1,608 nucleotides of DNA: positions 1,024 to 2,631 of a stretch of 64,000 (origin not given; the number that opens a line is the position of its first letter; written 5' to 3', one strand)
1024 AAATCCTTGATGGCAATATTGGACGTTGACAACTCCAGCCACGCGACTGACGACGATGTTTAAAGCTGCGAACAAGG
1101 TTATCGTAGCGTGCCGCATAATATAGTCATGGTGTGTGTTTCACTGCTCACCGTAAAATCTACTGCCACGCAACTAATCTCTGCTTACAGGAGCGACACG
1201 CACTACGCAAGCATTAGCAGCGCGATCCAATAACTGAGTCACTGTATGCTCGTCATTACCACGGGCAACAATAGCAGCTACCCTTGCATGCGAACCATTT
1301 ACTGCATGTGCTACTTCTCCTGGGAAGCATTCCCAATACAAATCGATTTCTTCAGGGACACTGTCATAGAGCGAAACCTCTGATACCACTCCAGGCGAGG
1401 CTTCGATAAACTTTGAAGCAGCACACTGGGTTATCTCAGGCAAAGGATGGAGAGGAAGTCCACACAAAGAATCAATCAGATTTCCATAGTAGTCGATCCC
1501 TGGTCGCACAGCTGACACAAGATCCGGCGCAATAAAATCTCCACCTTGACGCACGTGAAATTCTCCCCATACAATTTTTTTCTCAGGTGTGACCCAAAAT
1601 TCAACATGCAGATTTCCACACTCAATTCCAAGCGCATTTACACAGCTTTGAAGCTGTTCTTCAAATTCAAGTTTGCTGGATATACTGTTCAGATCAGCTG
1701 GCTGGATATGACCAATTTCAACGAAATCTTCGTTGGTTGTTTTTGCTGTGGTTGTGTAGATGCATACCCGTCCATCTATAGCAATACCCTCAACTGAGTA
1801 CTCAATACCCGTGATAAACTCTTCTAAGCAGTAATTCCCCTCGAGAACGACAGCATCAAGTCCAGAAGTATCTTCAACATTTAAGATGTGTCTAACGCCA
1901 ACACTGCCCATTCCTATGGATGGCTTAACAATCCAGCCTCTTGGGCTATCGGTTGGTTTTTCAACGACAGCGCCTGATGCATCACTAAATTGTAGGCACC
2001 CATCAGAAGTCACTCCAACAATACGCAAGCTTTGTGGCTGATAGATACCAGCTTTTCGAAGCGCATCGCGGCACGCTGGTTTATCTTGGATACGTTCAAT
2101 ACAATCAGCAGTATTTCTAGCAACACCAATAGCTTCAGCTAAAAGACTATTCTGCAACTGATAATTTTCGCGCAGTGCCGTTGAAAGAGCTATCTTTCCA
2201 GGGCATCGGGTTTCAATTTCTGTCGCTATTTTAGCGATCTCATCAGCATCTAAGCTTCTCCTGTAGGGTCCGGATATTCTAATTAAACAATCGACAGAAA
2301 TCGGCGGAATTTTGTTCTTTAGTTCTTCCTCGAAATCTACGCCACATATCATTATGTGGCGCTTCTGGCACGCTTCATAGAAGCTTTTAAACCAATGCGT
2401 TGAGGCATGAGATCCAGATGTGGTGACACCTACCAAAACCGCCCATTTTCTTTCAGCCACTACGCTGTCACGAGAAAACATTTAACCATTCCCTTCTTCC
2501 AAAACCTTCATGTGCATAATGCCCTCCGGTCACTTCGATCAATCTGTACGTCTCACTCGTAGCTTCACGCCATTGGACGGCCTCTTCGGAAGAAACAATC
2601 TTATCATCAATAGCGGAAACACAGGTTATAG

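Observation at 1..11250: Compact Dap-type NRPS operon: sbnA/sbnB + A-PCP-C + A-PCP + TEII + ATP-grasp + transporter, with divergent PPTase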

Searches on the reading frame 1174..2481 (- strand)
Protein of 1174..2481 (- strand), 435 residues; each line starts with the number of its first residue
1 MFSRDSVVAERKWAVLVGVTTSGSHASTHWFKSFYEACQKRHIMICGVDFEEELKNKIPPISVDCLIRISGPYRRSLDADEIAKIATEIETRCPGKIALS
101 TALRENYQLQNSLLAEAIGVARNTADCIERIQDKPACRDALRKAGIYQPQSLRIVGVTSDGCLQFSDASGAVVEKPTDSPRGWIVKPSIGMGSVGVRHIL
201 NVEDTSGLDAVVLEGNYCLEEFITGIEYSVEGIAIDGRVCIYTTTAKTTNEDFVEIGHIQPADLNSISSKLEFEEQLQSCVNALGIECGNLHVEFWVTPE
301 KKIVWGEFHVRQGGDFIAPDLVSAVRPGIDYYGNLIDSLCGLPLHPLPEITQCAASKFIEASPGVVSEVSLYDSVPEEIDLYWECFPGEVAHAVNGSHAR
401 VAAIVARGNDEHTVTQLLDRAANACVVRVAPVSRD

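Call 6: search_protein_families(library=ncbifam, proteins=[window:1174-2481:-], max_evalue=0.01)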
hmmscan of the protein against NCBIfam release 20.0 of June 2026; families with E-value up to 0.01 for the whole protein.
window:1174-2481:- (435 aa): 4 families
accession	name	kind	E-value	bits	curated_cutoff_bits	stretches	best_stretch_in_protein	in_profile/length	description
NF002563.0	PRK02186.1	subfamily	2.9e-26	92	625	1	78-428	57-395/890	argininosuccinate lyase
TIGR03909.1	pyrrolys_PylC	equivalog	3.7e-06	25.9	248.3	1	178-301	122-243/374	3-methylornithine--L-lysine ligase PylC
NF005543.0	PRK07206.1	subfamily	0.0031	16.2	302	1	184-298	150-275/416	hypothetical protein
NF038074.1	fam_STM4014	hypoth_equivalog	0.0036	16.7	175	1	32-197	13-172/349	STM4014 family protein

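Call 7: search_protein_families(library=pfam, proteins=[window:1174-2481:-], max_evalue=0.01)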
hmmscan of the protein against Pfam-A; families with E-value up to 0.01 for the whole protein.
window:1174-2481:- (435 aa): 3 families
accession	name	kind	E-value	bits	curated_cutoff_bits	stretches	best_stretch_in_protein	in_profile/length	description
PF13535.11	ATP-grasp_4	-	7.3e-13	48.9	27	1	184-317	6-157/160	ATP-grasp domain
PF02655.19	ATP-grasp_3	-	3.5e-07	30.9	23.2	1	132-285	2-132/160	ATP-grasp domain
PF18603.7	LAL_C2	-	0.0011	19.6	29.4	1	358-429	2-77/78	L-amino acid ligase C-terminal domain 2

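Call 32: search_solved_structures(query=window:1174-2481:-, max_evalue=0.01)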
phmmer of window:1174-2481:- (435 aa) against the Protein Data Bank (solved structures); distinct sequences matched with E-value up to 0.01: 4.
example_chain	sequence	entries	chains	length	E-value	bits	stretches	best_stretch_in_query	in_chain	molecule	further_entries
3vot_A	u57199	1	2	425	0.00038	22.6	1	217-322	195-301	L-amino acid ligase, BL00235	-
3wo1_A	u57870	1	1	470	0.0027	19.8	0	115-340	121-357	Alanine-anticapsin ligase BacD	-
3wnz_A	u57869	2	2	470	0.0048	19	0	115-340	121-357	Alanine-anticapsin ligase BacD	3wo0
3vmm_A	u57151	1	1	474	0.005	18.9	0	115-340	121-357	Alanine-anticapsin ligase BacD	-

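Call 40: find_encoding_contigs(protein=window:1174-2481:-, flank=10000, max_places=8)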
Protein window:1174-2481:- (435 aa): 23 contigs read that carry it; 8 places shown.
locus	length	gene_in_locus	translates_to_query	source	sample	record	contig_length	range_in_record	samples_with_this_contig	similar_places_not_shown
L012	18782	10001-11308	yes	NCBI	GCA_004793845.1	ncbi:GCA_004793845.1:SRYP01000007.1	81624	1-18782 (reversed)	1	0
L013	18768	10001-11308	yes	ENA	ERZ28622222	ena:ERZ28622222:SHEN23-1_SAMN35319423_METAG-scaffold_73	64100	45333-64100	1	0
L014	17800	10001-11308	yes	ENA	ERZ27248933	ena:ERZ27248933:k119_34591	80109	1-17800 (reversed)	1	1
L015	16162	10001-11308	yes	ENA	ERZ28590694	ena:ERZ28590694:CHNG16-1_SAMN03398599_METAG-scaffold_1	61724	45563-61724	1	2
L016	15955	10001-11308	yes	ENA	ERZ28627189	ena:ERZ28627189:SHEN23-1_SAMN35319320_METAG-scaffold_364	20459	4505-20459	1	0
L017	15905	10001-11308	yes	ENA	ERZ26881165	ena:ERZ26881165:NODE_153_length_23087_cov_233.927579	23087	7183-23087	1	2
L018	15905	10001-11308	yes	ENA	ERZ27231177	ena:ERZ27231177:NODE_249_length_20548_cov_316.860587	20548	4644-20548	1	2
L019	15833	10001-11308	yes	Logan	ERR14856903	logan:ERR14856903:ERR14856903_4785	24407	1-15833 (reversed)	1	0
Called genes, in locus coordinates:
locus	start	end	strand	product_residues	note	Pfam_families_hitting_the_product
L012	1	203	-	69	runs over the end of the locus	-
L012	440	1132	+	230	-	-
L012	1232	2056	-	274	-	PF22624:AASDHPPT_N (weak), PF01648:ACPS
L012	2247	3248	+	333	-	PF00291:PALP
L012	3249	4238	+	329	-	PF02423:OCD_Mu_crystall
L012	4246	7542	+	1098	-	PF00501:AMP-binding, PF00550:PP-binding (weak), PF00668:Condensation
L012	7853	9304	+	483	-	PF00501:AMP-binding, PF00550:PP-binding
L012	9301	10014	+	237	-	PF00975:Thioesterase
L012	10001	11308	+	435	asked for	PF02655:ATP-grasp_3 (weak), PF13535:ATP-grasp_4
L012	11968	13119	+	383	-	PF07690:MFS_1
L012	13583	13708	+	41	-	-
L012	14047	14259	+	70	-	-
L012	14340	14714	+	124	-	-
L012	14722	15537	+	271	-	PF06053:DUF929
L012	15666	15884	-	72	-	-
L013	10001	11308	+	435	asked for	PF02655:ATP-grasp_3 (weak), PF13535:ATP-grasp_4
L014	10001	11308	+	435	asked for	PF02655:ATP-grasp_3 (weak), PF13535:ATP-grasp_4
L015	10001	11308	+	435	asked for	PF02655:ATP-grasp_3 (weak), PF13535:ATP-grasp_4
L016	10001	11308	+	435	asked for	PF02655:ATP-grasp_3 (weak), PF13535:ATP-grasp_4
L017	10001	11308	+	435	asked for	PF02655:ATP-grasp_3 (weak), PF13535:ATP-grasp_4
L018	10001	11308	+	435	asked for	PF02655:ATP-grasp_3 (weak), PF13535:ATP-grasp_4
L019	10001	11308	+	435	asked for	PF02655:ATP-grasp_3 (weak), PF13535:ATP-grasp_4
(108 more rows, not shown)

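Call 42: find_related_loci(query=A1, collection=genome_contigs, flank=10000)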
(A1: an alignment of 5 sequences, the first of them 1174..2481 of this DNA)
Query A1 (435 aa) in genome_contigs; peptide patterns used: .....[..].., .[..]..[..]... (x = any residue, [..] = any of these).
60 stretches matched a pattern; 10 encode a relative of the query (tblastn E <= 1e-3); 10 distinct loci.
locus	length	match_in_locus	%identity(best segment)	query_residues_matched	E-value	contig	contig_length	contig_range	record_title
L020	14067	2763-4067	99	1-435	0e+0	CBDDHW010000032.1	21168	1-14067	MAG: Rhodospirillaceae bacterium isolate 1ec66c8d-06de-4981-a354-2a218cba640c genome assembly, contig: contig_32, whole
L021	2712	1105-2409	88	1-435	0e+0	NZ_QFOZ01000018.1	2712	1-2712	MAG: Lawsonella clevelandensis isolate S2_006_000_R1_57 S2_006_000_R1_scaffold_11362, whole genome shotgun sequence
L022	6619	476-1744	59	13-435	3e-172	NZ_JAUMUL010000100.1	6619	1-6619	MAG: Actinomyces sp. isolate S11M_Sa_3 NODE_1823_length_6619_cov_31.413620, whole genome shotgun sequence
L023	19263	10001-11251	57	13-429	9e-160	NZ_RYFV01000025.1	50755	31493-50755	Actinomyces oricola strain R5292 Scaffold24_1, whole genome shotgun sequence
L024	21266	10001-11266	57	13-434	9e-167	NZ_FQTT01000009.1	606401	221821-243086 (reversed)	Actinomyces glycerinitolerans isolate G10_assembly1, whole genome shotgun sequence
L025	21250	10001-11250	63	13-429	6e-147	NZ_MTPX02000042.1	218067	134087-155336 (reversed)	Actinomyces ruminis strain CtC72 NODE_2_length_218067_cov_27.2878_ID_3, whole genome shotgun sequence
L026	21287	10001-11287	52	1-429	4e-146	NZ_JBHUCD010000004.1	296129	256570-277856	Paenarthrobacter sp. NPDC056912 NPDC056912_T15_F4.ctg-0004, whole genome shotgun sequence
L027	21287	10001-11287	52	1-429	8e-145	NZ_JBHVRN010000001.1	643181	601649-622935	Paenarthrobacter sp. NPDC058040 NPDC058040_T35_A11.ctg-0001, whole genome shotgun sequence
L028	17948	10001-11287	52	1-429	2e-142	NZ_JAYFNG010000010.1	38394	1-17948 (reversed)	MAG: Raineyella sp. isolate 3C_43 c_3C_000000068048, whole genome shotgun sequence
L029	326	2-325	100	231-338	1e-76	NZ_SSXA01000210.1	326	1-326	Blastococcus sp. KM273128 scaffold_211, whole genome shotgun sequence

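Call 50: find_homologous_proteins(query=window:1174-2481:-, max_evalue=1e-10)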
Query window:1174-2481:- (435 aa): 31 proteins with E <= 1e-10 among 8000 candidates.
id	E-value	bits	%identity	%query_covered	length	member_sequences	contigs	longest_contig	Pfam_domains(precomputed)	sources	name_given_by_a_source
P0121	1.3e-291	985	99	100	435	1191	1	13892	PF13535.12,PF02655.20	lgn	-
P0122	3.5e-287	970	98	100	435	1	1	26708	PF13535.12,PF02655.20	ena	-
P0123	4.2e-287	970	98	100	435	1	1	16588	PF13535.12,PF02655.20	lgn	-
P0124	6.1e-287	969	97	100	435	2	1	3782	PF13535.12,PF02655.20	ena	-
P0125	7.0e-287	969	98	100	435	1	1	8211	PF13535.12,PF02655.20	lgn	-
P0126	9.3e-287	969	98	100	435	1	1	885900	PF13535.12,PF02655.20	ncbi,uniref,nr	ncbi:ATP-grasp domain-containing protein [Cutibacterium acnes]|uniref:ATP-grasp domain-containing pr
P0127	1.3e-286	968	98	100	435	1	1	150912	PF13535.12,PF02655.20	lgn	-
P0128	2.8e-286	967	97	100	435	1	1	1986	PF13535.12,PF02655.20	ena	-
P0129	5.8e-286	966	97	100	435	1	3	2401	PF13535.12,PF02655.20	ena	-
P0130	1.8e-284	961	96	100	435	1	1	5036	PF13535.12,PF02655.20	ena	-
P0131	2.2e-284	961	96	100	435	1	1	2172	PF13535.12,PF02655.20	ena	-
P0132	1.9e-282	954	97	100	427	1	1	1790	PF13535.12,PF02655.20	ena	-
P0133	2.0e-277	938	96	100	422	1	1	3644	PF13535.12,PF02655.20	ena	-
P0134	2.2e-271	918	95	100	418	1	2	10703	PF13535.12,PF02655.20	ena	-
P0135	1.9e-267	905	90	100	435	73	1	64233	PF13535.12,PF02655.20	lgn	-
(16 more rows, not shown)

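Call 52: find_encoding_contigs(protein=P0135, flank=10000, max_places=2)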
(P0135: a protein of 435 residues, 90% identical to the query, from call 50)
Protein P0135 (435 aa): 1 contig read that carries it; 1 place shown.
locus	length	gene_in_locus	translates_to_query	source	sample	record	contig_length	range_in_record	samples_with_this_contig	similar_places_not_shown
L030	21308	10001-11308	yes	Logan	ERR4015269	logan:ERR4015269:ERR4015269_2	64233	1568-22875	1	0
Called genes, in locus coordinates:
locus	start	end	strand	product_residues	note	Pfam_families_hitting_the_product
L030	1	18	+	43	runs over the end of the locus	-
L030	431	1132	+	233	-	-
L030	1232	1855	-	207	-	PF01648:ACPS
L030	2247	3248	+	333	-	PF00291:PALP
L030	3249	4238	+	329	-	PF02423:OCD_Mu_crystall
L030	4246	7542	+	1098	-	PF00501:AMP-binding, PF00550:PP-binding (weak), PF00668:Condensation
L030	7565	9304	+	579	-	PF00501:AMP-binding, PF00550:PP-binding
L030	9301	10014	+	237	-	PF00975:Thioesterase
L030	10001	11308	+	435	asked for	PF02655:ATP-grasp_3, PF13535:ATP-grasp_4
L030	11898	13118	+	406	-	PF07690:MFS_1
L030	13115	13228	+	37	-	-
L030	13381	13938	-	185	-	-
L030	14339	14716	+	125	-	-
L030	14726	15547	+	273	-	PF06053:DUF929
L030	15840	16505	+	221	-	PF10609:ParA, PF01656:CbiA, PF07015:VirC1, PF09140:MipZ (faint), PF13614:AAA_31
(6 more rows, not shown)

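Call 53: find_encoding_contigs(protein=P0126, flank=10000, max_places=1)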
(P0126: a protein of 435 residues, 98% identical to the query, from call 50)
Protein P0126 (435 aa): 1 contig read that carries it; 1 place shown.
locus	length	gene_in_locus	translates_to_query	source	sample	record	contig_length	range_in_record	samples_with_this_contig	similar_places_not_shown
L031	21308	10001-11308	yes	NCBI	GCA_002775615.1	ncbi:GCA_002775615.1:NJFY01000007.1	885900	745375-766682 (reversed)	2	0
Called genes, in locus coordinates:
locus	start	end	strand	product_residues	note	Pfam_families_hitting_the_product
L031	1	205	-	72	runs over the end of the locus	-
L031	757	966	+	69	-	-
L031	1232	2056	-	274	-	PF22624:AASDHPPT_N (weak), PF01648:ACPS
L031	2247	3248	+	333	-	PF00291:PALP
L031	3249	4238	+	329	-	PF02423:OCD_Mu_crystall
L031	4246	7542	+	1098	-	PF00501:AMP-binding, PF00550:PP-binding (faint), PF00668:Condensation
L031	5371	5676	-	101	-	-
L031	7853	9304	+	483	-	PF00501:AMP-binding, PF00550:PP-binding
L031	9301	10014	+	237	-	PF00975:Thioesterase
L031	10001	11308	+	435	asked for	PF02655:ATP-grasp_3, PF13535:ATP-grasp_4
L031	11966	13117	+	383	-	PF07690:MFS_1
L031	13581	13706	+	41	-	-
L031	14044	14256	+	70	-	-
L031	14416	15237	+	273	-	PF06053:DUF929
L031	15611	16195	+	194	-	PF01656:CbiA, PF07015:VirC1, PF09140:MipZ (faint), PF10609:ParA, PF13614:AAA_31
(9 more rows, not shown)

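Call 79: predict_structure(alignment_id=A3)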
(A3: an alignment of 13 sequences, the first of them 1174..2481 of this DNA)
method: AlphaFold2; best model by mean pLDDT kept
length: 435 residues; sequences in the alignment: 13
mean_pLDDT: 88.5   pTM: 0.88
mean pLDDT of the five models: 88.5, 87.2, 86.7, 86.1, 85.2
residues with pLDDT >= 90: 278; 70-90: 128; 50-70: 20; < 50: 9
segments of 3 or more residues with pLDDT < 50: 1-8
pLDDT, mean of each block of 10 residues (from residue 1): 46 94 72 94 97 89 95 91 97 95 91 97 96 94 95 88 89 86 87 75 78 81 92 94 91 84 85 95 97 93 91 68 94 95 93 93 91 91 89 75 93 95 93 61
secondary structure, 60 per line:
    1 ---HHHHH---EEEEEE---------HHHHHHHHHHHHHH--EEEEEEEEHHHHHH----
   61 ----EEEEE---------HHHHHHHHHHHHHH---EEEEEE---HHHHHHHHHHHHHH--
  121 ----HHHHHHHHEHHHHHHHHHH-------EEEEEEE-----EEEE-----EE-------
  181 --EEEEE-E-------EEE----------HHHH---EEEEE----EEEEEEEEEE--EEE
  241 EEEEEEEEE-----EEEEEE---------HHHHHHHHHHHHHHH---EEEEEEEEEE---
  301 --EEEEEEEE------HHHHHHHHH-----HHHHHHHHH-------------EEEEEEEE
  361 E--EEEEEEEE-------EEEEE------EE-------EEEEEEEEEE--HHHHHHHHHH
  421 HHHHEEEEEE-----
elements in order: H4-8 E12-17 H27-40 E43-50 H51-56 E65-69 H79-92 E96-101 H105-118 H125-132 H134-143 E151-157 E163-166 E183-187 E197-199 H210-213 E217-221 E226-235 E238-249 E255-260 H270-284 E288-297 E303-310 H317-325 H331-339 E353-361 E364-371 E379-383 E399-408 H411-424 E425-430

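Call 81: fold_search(model_id=the predicted structure, library=pdb)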
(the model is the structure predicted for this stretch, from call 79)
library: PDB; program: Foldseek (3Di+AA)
matches with E <= 10: 1644; with E <= 0.001: 529
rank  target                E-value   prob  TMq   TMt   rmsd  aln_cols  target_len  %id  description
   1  3vot_B                9.4e-25  1.00  0.73  0.79   4.4       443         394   16  Crystal structure of L-amino acid ligase from Bacillus licheniformis (released 2012-11-07)
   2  3vot_A                3.2e-24  1.00  0.73  0.76   4.9       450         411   15  Crystal structure of L-amino acid ligase from Bacillus licheniformis (released 2012-11-07)
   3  3vmm                  3.6e-24  1.00  0.71  0.66   5.9       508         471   17  Crystal structure of BacD, an L-amino acid dipeptide ligase from Bacillus subtilis (released 2012-04-11)
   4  3wo1                  2.3e-23  1.00  0.71  0.66   5.4       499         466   17  Crystal structure of Trp332Ala mutant YwfE, an L-amino acid ligase, with bound ADP-Mg-Ala (released 2014-05-14)
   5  3wnz                  3.9e-23  1.00  0.71  0.67   5.5       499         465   17  Crystal structure of Bacillus subtilis YwfE, an L-amino acid ligase, with bound ADP-Mg-Pi (released 2014-05-14)
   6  3ouu_A                1.2e-22  1.00  0.62  0.61   6.7       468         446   16  Crystal Structure of Biotin Carboxylase-beta-gamma-ATP Complex from Campylobacter jejuni (released 2010-10-20)
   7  3ouz_A                2.3e-21  1.00  0.62  0.61   6.5       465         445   15  Crystal Structure of Biotin Carboxylase-ADP complex from Campylobacter jejuni (released 2010-10-13)
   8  3rv3_B                2.7e-21  1.00  0.62  0.61   6.4       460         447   14  Crystal structure of E.coli biotin carboxylase in complex with two ADP and one Mg ion (released 2011-05-18)
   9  4dim                  3.2e-21  1.00  0.64  0.70   6.2       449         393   12  Crystal structure of phosphoribosylglycinamide synthetase from Anaerococcus prevotii (released 2012-02-29)
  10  3ouz_B                3.9e-21  1.00  0.63  0.62   6.4       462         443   15  Crystal Structure of Biotin Carboxylase-ADP complex from Campylobacter jejuni (released 2010-10-13)
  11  9yx2_B                4.1e-21  1.00  0.62  0.57   6.0       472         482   14  Structure of the long chain acyl-CoA carboxylase complex from Mycobacterium smegmatis with ATP, bicarbonate, and propi (released 2025-11-26)
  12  3jzi_B                4.6e-21  1.00  0.59  0.58   7.2       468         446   14  Crystal structure of biotin carboxylase from E. Coli in complex with benzimidazole series (released 2009-11-03)
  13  9yx2_T                8.7e-21  1.00  0.62  0.57   6.1       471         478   15  Structure of the long chain acyl-CoA carboxylase complex from Mycobacterium smegmatis with ATP, bicarbonate, and propi (released 2025-11-26)
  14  3g8d_B                1.1e-20  1.00  0.59  0.58   7.1       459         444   14  Crystal structure of the biotin carboxylase subunit, E296A mutant, of acetyl-COA carboxylase from Escherichia coli (released 2009-03-03)
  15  1dv2_B                1.3e-20  1.00  0.60  0.59   6.9       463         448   14  The structure of biotin carboxylase, mutant E288K, complexed with ATP (released 2000-06-09)
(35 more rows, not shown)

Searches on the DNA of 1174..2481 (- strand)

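Call 57: search_dna_similar(query=L013:13100-18768:+, collection=plasmids, mode=near, max_rows=10)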
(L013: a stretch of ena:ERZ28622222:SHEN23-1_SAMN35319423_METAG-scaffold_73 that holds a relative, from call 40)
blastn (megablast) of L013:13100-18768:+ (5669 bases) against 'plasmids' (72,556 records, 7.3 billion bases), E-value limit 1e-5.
Records with a match: 3; places in all: 5; records where one place covers at least 80% of the query: 1.
Best place of each record, by identity: 95-99% 1; 90-95% 2.
By first word of the organism name: Cutibacterium 3.
By predicted mobility (MOB-suite, as given by PLSDB): non-mobilizable 3.
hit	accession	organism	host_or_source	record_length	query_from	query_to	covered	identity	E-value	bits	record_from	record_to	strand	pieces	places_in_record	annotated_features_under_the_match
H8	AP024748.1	Cutibacterium modestum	Homo sapiens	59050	1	4878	86%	97.6%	0e+0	8353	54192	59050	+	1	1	hypothetical protein (x6) | cytotoxic translational repressor of toxin-antitoxin stability system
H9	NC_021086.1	Cutibacterium acnes HL096PA1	-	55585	2688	3656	17%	90.2%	0e+0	1260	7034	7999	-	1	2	ParA family protein | hypothetical protein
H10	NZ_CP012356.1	Cutibacterium acnes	Homo sapiens,Single colony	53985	2688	3656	17%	90.2%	0e+0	1260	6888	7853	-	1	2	ParA family protein | hypothetical protein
